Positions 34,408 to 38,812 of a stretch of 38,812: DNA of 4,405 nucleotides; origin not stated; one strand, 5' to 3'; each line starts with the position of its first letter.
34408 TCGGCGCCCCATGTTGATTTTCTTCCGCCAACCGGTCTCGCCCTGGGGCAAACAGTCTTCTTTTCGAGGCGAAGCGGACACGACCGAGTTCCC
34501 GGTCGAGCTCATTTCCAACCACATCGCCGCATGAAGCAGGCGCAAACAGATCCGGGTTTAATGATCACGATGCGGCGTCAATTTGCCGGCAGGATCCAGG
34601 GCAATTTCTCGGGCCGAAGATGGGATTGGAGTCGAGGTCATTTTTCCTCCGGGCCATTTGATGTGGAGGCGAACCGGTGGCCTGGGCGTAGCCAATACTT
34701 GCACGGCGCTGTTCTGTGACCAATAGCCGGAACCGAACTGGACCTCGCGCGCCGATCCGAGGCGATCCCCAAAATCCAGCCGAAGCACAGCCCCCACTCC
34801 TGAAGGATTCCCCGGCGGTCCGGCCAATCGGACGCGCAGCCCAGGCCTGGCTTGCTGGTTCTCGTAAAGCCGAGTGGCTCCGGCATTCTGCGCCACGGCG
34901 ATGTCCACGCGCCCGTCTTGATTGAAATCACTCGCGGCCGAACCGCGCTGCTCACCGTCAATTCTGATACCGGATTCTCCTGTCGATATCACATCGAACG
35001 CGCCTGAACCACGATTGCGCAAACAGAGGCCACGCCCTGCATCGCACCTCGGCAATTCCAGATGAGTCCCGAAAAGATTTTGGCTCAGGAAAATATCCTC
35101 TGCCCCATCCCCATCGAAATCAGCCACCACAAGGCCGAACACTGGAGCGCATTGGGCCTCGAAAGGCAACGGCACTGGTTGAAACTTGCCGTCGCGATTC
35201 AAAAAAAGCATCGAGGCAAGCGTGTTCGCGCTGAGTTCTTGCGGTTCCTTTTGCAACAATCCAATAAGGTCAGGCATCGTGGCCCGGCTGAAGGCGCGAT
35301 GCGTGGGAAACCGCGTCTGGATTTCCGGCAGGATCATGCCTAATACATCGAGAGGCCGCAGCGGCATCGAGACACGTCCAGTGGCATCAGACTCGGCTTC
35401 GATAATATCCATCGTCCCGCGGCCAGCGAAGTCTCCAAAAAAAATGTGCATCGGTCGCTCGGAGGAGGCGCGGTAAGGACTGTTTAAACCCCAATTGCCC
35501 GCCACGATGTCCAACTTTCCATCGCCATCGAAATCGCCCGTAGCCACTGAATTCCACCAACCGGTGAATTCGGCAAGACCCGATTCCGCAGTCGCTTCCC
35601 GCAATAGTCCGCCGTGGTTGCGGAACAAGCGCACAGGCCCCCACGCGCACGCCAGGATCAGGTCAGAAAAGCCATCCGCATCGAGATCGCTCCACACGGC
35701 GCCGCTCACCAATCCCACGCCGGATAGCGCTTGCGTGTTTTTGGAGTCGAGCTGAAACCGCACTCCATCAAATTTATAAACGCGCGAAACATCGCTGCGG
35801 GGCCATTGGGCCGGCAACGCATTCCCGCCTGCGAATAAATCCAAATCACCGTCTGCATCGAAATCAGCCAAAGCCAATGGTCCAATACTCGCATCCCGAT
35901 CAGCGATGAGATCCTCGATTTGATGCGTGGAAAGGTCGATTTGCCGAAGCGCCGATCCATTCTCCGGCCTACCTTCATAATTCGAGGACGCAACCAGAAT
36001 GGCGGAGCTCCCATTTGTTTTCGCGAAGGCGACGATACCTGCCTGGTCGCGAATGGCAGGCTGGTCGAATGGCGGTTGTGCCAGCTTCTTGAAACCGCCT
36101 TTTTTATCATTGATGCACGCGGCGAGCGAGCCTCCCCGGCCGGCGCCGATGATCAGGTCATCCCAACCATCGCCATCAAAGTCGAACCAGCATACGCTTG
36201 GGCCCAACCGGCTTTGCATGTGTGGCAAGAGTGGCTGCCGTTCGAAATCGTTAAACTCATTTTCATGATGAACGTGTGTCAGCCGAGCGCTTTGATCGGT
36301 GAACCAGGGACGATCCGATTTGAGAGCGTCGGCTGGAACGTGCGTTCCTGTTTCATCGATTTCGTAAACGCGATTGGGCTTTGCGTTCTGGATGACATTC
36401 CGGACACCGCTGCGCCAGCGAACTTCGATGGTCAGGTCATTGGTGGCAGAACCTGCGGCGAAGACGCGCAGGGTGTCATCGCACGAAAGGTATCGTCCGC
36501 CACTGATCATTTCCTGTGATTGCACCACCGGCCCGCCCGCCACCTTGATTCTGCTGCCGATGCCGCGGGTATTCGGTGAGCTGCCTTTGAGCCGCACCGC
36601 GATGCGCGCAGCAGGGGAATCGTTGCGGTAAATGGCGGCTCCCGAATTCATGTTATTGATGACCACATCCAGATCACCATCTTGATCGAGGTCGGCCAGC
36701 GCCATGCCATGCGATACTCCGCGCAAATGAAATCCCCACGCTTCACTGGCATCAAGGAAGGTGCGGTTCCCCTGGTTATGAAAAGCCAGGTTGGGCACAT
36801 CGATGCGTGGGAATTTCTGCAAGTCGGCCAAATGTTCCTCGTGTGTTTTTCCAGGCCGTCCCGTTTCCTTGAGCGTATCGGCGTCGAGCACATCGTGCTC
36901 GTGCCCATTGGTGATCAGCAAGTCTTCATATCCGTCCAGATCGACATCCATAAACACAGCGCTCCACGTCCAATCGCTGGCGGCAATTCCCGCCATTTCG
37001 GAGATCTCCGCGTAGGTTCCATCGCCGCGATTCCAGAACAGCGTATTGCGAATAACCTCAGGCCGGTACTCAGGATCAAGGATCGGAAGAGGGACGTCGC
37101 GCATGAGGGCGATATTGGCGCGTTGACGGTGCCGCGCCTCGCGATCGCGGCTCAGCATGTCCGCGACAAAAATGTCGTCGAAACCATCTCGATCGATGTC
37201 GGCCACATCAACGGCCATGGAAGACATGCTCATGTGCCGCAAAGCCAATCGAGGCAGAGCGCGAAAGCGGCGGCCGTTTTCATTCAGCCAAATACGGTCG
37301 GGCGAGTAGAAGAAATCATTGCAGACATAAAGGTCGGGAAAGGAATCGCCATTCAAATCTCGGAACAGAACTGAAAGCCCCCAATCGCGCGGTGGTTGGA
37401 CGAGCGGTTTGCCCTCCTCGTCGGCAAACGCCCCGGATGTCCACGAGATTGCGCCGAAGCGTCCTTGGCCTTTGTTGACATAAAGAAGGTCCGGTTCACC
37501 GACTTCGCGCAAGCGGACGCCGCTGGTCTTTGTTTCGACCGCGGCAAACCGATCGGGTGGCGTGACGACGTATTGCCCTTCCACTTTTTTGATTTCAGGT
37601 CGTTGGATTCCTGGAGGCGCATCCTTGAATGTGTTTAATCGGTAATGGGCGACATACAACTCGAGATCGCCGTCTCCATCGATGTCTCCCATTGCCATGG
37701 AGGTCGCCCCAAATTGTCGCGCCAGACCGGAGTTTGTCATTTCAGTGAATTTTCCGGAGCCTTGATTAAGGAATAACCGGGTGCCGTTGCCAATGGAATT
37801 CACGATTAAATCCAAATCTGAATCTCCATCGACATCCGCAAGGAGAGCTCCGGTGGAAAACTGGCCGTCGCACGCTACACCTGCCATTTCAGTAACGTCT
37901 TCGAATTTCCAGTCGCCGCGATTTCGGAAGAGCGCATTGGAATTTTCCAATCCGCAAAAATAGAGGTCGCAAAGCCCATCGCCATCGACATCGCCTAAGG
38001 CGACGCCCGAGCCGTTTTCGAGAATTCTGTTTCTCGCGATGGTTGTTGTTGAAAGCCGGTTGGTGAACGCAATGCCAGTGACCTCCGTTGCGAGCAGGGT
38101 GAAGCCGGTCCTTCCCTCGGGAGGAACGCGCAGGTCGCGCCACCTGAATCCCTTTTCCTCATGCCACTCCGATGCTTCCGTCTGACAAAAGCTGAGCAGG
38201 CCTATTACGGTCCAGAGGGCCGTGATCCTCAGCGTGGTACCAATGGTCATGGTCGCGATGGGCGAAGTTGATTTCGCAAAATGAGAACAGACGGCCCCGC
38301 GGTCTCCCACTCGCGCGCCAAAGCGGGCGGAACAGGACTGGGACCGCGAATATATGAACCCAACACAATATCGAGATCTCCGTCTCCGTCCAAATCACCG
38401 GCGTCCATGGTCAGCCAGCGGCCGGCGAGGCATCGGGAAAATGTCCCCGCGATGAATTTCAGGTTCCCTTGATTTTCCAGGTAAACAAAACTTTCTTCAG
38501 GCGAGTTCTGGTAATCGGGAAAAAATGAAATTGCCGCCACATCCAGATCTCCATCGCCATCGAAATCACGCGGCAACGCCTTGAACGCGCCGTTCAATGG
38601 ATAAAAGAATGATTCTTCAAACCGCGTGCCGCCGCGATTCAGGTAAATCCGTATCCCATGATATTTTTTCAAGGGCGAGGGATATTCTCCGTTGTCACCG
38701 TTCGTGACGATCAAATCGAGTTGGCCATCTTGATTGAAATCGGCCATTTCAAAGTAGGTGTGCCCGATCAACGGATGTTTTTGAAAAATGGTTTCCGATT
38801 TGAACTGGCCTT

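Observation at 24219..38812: Same-strand cluster of three FG-GAP/VCBS proteins, an SGNH-esterase/TPR protein and a lectin/PA14/CBM giant: candidate undescribed extracellular system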

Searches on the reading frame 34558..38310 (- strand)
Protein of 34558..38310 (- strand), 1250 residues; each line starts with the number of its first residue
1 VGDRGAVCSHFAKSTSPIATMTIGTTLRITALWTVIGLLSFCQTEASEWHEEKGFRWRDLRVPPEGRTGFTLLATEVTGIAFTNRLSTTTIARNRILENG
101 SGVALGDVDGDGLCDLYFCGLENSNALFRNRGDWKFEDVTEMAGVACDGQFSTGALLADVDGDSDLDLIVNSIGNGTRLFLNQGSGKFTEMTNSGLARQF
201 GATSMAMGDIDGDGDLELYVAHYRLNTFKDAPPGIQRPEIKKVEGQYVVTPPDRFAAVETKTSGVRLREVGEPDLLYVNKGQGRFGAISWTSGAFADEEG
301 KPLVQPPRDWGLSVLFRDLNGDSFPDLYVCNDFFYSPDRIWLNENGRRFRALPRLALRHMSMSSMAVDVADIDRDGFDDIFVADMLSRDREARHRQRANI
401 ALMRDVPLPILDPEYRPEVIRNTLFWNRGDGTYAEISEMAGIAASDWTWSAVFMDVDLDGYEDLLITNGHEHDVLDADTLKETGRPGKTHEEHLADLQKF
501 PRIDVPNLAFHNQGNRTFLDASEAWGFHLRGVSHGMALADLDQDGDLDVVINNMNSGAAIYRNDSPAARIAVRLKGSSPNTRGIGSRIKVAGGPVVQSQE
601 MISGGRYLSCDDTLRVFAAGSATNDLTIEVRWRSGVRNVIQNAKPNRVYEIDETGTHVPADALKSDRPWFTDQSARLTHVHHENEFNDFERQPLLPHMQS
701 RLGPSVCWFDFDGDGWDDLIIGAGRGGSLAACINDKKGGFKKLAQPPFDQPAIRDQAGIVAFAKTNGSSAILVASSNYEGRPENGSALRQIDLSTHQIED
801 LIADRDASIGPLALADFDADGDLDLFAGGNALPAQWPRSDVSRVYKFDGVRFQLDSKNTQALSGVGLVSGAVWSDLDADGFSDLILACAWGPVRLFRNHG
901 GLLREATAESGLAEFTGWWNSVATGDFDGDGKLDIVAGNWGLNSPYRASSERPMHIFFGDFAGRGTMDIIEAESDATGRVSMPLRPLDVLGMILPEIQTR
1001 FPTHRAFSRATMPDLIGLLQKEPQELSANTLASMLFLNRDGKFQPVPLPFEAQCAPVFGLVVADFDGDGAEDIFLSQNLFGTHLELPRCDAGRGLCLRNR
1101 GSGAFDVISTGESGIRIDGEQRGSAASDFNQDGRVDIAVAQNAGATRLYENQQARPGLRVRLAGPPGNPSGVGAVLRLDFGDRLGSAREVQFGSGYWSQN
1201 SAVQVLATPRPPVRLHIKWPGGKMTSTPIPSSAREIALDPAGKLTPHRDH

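Call 3: search_protein_families(library=pfam, proteins=[window:34558-38310:-], max_evalue=0.01)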
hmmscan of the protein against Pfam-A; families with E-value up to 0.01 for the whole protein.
window:34558-38310:- (1250 aa): 6 families
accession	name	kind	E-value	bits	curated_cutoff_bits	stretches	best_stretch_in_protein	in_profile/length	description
PF13517.12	FG-GAP_3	-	3.1e-82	271.5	26.9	10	159-220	1-61/61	FG-GAP-like repeat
PF01839.29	FG-GAP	-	5.4e-36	122.4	22.1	2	919-939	2-22/37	FG-GAP repeat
PF07593.17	UnbV_ASPIC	-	5.1e-15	55.6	23.4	2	583-649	1-67/68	ASPIC and UnbV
PF14783.12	BBS2_Mid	-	0.0012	19.3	27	0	706-723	2-19/108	Ciliary BBSome complex subunit 2, middle region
PF16743.10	PliI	-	0.002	18.2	27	0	131-182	39-89/123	Periplasmic lysozyme inhibitor of I-type lysozyme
PF14779.12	BBS1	-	0.0046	16.9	27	0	529-556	12-39/254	Ciliary BBSome complex subunit 1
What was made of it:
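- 34558..38250 (-): A-up: a CRTAC1-like protein of 1230 aa made of [FG-GAP propeller + UnbV_ASPIC] x2, with a signal peptide (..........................). FG-GAP_3 3.1e-82 and two UnbV_ASPIC stretches (call 3).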

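Call 7: search_protein_families(library=ncbifam, proteins=[window:34558-38310:-], max_evalue=0.01)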
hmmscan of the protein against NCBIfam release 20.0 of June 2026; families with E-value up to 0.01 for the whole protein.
window:34558-38310:- (1250 aa): 0 families

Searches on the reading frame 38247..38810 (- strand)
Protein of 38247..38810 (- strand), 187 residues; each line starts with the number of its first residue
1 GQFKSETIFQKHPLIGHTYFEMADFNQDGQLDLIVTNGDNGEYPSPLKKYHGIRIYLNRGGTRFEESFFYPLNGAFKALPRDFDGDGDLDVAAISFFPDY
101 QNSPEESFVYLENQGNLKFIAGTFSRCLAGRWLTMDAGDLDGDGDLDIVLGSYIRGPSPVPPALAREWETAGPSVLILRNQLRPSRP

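Call 3: search_protein_families(library=pfam, proteins=[window:38247-38810:-], max_evalue=0.01)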
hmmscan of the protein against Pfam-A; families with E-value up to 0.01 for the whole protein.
window:38247-38810:- (187 aa): 2 families
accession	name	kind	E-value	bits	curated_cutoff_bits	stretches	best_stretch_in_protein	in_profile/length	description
PF13517.12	FG-GAP_3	-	8.8e-22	77.9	26.9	2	82-149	1-60/61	FG-GAP-like repeat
PF01839.29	FG-GAP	-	8.3e-12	45.2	22.1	2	135-152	5-22/37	FG-GAP repeat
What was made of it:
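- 38247..38812 (-): F: the C-terminal 187 aa of a single FG-GAP propeller protein; the gene runs off the window end. Full-length orthologues are about 540 aa and carry an N-terminal CxxCH domain. FG-GAP_3 8.8e-22 (call 3).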

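Call 98: search_protein_representatives(protein=window:38250-38810:-)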
Query: 187 residues. Proteins with E-value up to 0.001 (for the whole library): 21690; up to 1e-10: 4417; up to 1e-30: 610. The best 150 are listed.
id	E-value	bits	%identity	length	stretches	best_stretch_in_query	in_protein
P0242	3.0e-90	317.6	60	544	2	1-183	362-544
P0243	3.1e-77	275.1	61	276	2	1-184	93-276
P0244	1.5e-72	259.8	36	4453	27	60-154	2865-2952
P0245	2.2e-72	259.3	37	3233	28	55-149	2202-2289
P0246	4.9e-72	258.1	55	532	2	1-181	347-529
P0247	6.7e-71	254.4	40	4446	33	54-159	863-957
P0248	3.0e-70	252.3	60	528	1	1-185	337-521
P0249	2.0e-68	246.4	60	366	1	2-180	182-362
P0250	3.9e-66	238.9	35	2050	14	51-155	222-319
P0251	1.7e-65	236.8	51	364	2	1-183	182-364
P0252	1.7e-65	236.8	52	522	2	1-183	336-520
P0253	3.0e-65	236.0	58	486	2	1-184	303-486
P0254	8.2e-65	234.6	45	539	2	1-183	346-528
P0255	1.1e-64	234.2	52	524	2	1-180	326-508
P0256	1.2e-64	234.0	55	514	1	1-182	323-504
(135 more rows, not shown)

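Call 100: find_encoding_contigs(protein=P0242, flank=10000, max_places=3)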
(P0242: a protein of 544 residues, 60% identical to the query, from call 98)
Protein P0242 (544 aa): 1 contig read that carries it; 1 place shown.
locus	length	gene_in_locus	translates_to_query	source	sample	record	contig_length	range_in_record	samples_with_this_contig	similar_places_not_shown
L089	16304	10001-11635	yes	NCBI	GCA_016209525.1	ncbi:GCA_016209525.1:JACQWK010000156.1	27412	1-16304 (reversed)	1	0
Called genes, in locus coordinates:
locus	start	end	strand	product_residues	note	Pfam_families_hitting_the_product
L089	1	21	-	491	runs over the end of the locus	PF13414:TPR_11 (faint), PF13176:TPR_7 (faint), PF13371:TPR_9 (faint), PF21033:RMD1-3 (faint), PF23914:TPR_CcmH_CycH (faint), PF00515:TPR_1 (weak), PF13432:TPR_16, PF14559:TPR_19 (weak), +5 more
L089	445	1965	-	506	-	PF13428:TPR_14 (faint), PF00515:TPR_1 (faint), PF13431:TPR_17 (faint), PF13432:TPR_16, PF14559:TPR_19 (weak), PF07719:TPR_2 (weak), PF13432:TPR_16, PF14559:TPR_19 (weak), +5 more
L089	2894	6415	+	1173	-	PF13927:Ig_3 (faint), PF18370:RGI_lyase (faint), PF07691:PA14 (weak)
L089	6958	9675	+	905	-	PF00041:fn3 (weak), PF18370:RGI_lyase (faint), PF07691:PA14, PF10528:GLEYA (weak), PF07679:I-set (weak), PF13895:Ig_2 (weak), PF13927:Ig_3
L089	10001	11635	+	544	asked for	PF01839:FG-GAP (faint), PF13517:FG-GAP_3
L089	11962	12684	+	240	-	-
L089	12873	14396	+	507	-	PF02638:GHL10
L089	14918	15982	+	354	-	PF13385:Laminin_G_3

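Call 106: find_encoding_contigs(protein=P0248, flank=10000, max_places=4)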
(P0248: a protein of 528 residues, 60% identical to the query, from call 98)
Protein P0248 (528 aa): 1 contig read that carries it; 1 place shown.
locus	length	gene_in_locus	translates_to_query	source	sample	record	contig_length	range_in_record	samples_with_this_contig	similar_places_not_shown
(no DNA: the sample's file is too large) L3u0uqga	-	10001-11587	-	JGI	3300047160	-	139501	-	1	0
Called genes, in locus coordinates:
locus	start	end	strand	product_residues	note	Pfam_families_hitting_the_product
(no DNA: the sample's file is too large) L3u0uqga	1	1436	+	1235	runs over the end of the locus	PF01839:FG-GAP (faint), PF13517:FG-GAP_3, PF16743:PliI (faint), PF13517:FG-GAP_3, PF14783:BBS2_Mid (faint), PF13517:FG-GAP_3, PF07593:UnbV_ASPIC, PF13517:FG-GAP_3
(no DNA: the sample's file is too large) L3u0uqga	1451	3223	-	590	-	PF01839:FG-GAP (faint), PF13517:FG-GAP_3, PF07593:UnbV_ASPIC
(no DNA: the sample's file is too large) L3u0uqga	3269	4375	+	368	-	PF06580:His_kinase, PF02518:HATPase_c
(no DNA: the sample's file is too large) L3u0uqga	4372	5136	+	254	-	PF00072:Response_reg, PF04397:LytTR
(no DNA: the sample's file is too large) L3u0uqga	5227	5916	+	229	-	-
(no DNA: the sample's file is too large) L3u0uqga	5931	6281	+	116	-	-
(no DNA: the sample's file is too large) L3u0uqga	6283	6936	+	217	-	-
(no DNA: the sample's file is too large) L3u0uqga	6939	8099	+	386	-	PF12704:MacB_PCD, PF02687:FtsX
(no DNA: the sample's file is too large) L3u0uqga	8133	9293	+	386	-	PF12704:MacB_PCD, PF02687:FtsX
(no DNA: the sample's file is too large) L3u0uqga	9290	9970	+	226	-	PF02463:SMC_N (faint), PF00005:ABC_tran, PF13304:AAA_21 (faint), PF13401:AAA_22 (weak)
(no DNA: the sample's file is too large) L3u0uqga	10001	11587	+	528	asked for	PF12256:TcdB_toxin_midN (faint), PF01839:FG-GAP (faint), PF13517:FG-GAP_3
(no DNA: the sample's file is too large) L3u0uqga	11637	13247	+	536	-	-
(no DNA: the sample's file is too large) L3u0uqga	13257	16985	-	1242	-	PF13517:FG-GAP_3, PF16743:PliI (faint), PF13517:FG-GAP_3, PF07593:UnbV_ASPIC, PF13517:FG-GAP_3, PF01839:FG-GAP (weak)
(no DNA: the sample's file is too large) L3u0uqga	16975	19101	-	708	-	PF01839:FG-GAP (faint), PF13517:FG-GAP_3, PF07593:UnbV_ASPIC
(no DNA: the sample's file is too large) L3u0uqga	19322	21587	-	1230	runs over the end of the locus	PF01839:FG-GAP (faint), PF13517:FG-GAP_3, PF16743:PliI (faint), PF13517:FG-GAP_3, PF07593:UnbV_ASPIC, PF13517:FG-GAP_3, PF07593:UnbV_ASPIC (weak)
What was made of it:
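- F can also occur with five ASPIC genes and no G (call 106). F sits among five ASPIC genes without G in another locus (call 106).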
